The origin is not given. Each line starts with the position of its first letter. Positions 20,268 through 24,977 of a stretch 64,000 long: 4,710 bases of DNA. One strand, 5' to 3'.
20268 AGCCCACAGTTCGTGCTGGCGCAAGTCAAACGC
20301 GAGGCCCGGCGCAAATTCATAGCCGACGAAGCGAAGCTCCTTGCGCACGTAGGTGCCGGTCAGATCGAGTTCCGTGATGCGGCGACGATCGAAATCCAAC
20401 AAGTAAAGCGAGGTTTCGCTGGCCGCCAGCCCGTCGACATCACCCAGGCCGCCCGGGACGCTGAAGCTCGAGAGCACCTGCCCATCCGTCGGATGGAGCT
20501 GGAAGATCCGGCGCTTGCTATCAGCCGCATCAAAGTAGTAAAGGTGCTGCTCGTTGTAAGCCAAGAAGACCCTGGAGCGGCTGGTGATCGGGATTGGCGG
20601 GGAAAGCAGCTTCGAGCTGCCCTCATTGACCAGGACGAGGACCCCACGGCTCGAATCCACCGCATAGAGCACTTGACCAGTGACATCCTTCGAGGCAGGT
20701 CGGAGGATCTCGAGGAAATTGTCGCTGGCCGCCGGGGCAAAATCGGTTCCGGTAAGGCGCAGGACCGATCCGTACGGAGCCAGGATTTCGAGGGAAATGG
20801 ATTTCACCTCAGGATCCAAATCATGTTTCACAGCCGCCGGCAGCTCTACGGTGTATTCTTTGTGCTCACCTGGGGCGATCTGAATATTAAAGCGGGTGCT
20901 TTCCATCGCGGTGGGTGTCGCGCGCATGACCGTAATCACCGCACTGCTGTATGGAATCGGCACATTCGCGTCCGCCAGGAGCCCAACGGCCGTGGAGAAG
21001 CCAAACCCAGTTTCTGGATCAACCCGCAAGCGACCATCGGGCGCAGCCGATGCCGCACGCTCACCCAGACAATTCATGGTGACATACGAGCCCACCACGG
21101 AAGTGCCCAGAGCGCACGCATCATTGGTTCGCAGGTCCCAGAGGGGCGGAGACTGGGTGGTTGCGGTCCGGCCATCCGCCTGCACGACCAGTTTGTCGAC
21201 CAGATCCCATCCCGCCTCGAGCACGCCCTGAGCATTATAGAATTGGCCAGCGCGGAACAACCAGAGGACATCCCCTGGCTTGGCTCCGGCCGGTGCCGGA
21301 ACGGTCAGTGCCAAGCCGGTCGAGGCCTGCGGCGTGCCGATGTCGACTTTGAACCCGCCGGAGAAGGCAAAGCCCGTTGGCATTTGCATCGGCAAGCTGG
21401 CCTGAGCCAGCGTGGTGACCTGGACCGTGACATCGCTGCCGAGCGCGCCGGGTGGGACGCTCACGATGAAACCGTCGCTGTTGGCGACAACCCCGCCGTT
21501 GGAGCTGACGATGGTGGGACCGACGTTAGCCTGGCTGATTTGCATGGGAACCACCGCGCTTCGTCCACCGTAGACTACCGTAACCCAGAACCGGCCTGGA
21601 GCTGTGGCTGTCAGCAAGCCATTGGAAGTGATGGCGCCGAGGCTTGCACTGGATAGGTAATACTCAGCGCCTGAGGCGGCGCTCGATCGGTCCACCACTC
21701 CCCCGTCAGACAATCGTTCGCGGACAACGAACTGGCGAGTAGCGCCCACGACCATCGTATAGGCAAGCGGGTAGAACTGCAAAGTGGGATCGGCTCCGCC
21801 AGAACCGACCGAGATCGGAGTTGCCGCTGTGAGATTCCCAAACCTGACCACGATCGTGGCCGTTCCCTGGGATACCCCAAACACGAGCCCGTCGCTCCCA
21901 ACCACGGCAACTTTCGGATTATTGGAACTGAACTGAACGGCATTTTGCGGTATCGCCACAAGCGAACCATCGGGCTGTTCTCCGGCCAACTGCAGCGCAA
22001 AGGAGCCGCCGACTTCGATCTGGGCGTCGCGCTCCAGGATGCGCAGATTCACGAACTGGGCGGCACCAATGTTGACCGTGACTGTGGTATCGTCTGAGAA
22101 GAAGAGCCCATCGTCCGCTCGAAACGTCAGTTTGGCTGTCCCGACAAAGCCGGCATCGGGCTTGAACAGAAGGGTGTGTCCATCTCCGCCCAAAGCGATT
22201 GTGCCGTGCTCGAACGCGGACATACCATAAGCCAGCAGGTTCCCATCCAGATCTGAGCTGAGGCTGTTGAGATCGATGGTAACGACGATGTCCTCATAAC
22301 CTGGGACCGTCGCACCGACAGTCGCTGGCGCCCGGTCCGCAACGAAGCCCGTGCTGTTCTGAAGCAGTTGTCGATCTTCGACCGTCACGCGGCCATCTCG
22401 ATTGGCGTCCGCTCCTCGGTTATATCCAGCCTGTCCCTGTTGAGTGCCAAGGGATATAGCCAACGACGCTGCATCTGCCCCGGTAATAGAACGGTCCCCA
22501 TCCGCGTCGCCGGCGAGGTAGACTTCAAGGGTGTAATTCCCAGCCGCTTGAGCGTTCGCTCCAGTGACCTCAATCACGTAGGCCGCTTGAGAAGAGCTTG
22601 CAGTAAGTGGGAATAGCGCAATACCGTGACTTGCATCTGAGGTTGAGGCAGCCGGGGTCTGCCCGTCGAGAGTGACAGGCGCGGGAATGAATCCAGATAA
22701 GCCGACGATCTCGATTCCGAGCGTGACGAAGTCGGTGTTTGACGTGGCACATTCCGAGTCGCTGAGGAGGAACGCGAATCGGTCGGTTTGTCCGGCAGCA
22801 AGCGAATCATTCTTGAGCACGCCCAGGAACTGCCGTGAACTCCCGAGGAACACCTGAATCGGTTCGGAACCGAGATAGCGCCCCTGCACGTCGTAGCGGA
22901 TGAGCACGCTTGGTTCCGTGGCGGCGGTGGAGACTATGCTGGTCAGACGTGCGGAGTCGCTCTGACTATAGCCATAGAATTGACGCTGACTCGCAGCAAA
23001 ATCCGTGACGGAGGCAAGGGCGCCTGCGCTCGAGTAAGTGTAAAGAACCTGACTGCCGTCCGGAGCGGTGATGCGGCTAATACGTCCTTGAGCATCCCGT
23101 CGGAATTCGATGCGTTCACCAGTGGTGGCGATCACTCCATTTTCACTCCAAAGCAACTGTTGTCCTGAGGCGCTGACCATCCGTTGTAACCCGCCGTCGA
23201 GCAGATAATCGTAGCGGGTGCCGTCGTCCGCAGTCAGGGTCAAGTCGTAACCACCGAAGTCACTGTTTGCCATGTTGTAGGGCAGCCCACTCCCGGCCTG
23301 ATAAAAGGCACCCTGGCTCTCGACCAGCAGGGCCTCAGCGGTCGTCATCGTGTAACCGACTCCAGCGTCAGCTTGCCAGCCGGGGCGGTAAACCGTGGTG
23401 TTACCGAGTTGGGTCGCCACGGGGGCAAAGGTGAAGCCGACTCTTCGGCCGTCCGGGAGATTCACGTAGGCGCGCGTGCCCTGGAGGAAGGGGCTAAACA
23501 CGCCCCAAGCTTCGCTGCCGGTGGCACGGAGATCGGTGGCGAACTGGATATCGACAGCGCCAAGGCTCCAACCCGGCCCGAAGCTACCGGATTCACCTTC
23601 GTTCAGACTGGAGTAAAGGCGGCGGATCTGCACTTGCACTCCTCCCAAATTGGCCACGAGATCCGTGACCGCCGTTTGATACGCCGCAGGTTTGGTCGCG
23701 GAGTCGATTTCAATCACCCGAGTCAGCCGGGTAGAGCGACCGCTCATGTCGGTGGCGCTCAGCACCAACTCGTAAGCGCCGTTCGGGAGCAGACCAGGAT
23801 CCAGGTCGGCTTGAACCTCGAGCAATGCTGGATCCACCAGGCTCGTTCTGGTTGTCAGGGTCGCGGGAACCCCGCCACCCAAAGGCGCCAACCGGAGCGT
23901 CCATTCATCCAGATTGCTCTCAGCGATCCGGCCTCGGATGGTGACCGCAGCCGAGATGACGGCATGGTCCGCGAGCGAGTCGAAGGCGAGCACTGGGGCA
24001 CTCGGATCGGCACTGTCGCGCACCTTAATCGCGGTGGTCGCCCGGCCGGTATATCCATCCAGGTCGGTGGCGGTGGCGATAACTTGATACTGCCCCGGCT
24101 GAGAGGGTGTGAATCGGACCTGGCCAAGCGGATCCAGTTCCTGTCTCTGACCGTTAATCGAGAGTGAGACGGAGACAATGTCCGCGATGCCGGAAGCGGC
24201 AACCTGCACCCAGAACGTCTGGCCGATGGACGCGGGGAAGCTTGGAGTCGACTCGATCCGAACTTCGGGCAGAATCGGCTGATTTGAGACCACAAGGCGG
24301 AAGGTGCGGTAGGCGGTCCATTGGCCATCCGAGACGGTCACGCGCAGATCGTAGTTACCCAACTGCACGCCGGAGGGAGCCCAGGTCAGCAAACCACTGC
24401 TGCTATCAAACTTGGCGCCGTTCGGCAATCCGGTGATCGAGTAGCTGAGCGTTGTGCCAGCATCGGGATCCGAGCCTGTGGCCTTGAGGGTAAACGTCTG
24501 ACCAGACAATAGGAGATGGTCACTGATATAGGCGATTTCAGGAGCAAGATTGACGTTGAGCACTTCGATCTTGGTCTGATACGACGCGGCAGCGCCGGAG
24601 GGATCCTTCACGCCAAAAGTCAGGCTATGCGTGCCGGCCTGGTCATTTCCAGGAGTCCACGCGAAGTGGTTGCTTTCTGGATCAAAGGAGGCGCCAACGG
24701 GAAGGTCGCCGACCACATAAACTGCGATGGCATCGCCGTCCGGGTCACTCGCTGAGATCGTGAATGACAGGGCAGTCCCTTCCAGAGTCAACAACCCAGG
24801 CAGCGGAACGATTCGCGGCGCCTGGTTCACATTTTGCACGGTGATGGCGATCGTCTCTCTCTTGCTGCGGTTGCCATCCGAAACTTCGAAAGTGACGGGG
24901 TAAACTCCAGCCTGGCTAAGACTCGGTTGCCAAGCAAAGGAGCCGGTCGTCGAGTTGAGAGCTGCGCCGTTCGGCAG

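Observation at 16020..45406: A ~29.4-kb single gene (~9,795 codons after frame repair) with an unusually heterogeneous adhesin-like architecture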

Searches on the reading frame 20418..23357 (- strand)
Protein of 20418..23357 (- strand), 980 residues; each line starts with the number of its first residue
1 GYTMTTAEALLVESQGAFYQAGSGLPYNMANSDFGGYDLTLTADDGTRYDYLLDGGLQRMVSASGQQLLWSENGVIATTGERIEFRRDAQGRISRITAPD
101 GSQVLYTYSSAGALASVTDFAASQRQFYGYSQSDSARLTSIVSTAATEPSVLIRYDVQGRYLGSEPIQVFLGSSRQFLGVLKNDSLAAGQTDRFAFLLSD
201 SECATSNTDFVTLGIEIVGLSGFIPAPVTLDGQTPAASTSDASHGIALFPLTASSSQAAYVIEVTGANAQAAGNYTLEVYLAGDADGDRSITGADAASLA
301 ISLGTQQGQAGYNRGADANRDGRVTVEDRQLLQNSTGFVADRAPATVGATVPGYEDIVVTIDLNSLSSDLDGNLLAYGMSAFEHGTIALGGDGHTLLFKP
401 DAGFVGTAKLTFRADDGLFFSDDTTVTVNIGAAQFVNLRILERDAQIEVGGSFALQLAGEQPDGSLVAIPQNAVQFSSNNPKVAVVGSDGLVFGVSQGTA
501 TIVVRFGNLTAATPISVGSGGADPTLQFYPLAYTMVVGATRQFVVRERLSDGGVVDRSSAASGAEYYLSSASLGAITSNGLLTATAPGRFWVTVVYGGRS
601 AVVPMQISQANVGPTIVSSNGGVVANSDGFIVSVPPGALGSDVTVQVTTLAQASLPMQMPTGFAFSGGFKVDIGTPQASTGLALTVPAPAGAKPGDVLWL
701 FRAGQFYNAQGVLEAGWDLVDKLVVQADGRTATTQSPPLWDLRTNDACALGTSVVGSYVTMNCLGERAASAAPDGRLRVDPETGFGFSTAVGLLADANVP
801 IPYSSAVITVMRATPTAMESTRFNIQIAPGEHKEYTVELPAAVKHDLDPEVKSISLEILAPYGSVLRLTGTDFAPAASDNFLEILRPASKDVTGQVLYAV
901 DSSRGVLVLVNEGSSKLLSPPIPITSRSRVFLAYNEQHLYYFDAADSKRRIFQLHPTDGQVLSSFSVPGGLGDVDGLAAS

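Call 14: search_protein_families(library=pfam, max_evalue=0.05, proteins=[window:20418-23357:-])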
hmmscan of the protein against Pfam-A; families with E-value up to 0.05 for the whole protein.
window:20418-23357:- (980 aa): 6 families
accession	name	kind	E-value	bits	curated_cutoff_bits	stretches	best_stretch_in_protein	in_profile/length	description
PF02368.24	Big_2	-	2.8e-09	37.3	22.8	1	472-504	34-66/79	Bacterial Ig-like domain (group 2)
PF22359.2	Big-like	-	9.6e-08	32.6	27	1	474-517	3-46/48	Bacterial Ig-like domain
PF17963.7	Big_9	-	2.6e-07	31.9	23.6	1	343-429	3-89/89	Bacterial Ig domain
PF17892.7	Cadherin_5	-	3e-07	30.6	26.5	1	342-430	3-97/98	Cadherin-like domain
PF05593.20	RHS_repeat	-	4.1e-07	30.7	22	1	88-121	2-35/38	RHS Repeat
PF00404.24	Dockerin_1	-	1.2e-05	25.8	22.9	1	282-334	1-54/57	Dockerin type I domain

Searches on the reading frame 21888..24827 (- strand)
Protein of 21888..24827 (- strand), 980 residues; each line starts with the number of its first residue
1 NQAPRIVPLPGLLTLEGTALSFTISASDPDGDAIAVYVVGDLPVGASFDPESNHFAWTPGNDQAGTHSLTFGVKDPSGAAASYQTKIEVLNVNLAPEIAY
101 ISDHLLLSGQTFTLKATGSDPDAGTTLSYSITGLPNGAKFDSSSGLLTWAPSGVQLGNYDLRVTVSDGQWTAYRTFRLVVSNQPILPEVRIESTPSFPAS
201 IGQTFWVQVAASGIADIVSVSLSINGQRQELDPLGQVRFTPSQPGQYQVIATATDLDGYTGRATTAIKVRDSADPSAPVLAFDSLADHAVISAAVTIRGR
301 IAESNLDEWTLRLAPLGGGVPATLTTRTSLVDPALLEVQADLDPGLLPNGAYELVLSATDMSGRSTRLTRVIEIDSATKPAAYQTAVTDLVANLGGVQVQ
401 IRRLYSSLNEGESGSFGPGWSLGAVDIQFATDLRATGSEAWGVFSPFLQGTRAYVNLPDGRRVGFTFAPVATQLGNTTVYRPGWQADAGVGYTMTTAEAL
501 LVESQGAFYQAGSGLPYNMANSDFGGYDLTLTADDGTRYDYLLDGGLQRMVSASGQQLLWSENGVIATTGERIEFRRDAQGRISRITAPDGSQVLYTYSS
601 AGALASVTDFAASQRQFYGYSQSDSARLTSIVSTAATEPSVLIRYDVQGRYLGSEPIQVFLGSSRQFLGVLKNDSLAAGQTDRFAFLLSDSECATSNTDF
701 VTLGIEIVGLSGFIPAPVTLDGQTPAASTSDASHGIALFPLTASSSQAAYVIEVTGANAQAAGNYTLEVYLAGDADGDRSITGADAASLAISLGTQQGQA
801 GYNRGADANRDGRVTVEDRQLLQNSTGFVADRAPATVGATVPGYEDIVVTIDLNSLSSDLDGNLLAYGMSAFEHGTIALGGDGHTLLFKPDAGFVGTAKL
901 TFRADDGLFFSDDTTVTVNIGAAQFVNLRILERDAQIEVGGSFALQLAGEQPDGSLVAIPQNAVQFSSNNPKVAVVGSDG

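Call 7: search_protein_families(library=pfam, max_evalue=0.01, proteins=[window:21888-24827:-])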
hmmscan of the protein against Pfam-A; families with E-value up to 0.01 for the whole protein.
window:21888-24827:- (980 aa): 16 families
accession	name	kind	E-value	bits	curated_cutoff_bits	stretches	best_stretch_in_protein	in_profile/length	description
PF05345.18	He_PIG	-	7.3e-25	87.7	24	2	99-181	5-96/96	Putative Ig domain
PF17963.7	Big_9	-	7.4e-21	75.3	23.6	3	1-85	1-86/89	Bacterial Ig domain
PF17892.7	Cadherin_5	-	1.6e-15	57.1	26.5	2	832-920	3-97/98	Cadherin-like domain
PF05593.20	RHS_repeat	-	3e-07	31.1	22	1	578-611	2-35/38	RHS Repeat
PF00404.24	Dockerin_1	-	1.2e-05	25.8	22.9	1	772-824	1-54/57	Dockerin type I domain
PF19077.6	Big_13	-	2.3e-05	25.2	27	0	20-87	29-98/102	Bacterial Ig-like domain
PF15418.12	DUF4625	-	4.9e-05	24.1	27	0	347-374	103-130/131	Domain of unknown function (DUF4625)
PF17957.7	Big_7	-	7.6e-05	23.7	24.1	0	187-239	1-44/70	Bacterial Ig domain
PF18887.5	MBG_3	-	0.00034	21.1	25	0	240-269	40-68/72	MBG domain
PF16403.11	Bact_surface_Ig-like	-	0.00054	20.4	27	0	350-374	47-71/71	Bacterial surface protein, Ig-like domain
PF18911.6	PKD_4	-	0.0007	20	27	0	93-131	1-39/85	PKD domain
PF07495.19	Y_Y_Y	-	0.0012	19.1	26.6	0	224-263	17-56/65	Y_Y_Y domain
PF00801.26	PKD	-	0.0013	19.2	23.5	0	205-265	19-77/80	PKD domain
PF20148.4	DUF6531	-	0.002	18.9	24.1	1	388-422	16-48/74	Domain of unknown function (DUF6531)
PF17803.7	Cadherin_4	-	0.0044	17.9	25.1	0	831-883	11-67/71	Bacterial cadherin-like domain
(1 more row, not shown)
